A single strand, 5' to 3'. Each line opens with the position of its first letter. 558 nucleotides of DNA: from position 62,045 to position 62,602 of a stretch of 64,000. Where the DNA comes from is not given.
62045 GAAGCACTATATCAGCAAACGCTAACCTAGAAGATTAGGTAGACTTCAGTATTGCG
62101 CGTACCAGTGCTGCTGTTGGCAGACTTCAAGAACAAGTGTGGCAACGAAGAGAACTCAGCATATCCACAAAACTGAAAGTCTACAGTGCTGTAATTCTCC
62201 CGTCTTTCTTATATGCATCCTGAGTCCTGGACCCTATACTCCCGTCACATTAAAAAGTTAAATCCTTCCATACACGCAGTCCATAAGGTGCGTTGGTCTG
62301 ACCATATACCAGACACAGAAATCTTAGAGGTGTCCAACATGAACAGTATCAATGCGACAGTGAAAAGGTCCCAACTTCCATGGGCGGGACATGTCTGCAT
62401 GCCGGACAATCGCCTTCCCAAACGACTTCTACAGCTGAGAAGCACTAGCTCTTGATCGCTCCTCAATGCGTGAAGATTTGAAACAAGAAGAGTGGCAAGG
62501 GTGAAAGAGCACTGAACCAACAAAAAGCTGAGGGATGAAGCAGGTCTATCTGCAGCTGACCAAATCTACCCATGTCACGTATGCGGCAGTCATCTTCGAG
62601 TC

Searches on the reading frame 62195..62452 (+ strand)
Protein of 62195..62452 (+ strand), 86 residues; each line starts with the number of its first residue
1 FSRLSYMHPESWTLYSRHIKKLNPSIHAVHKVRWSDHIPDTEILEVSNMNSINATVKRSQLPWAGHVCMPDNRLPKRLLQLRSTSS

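Call 30: search_protein_families(library=pfam, max_evalue=0.1, proteins=[window:62195-62452:+])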
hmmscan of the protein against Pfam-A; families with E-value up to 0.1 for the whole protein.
seq(86 aa): 0 families
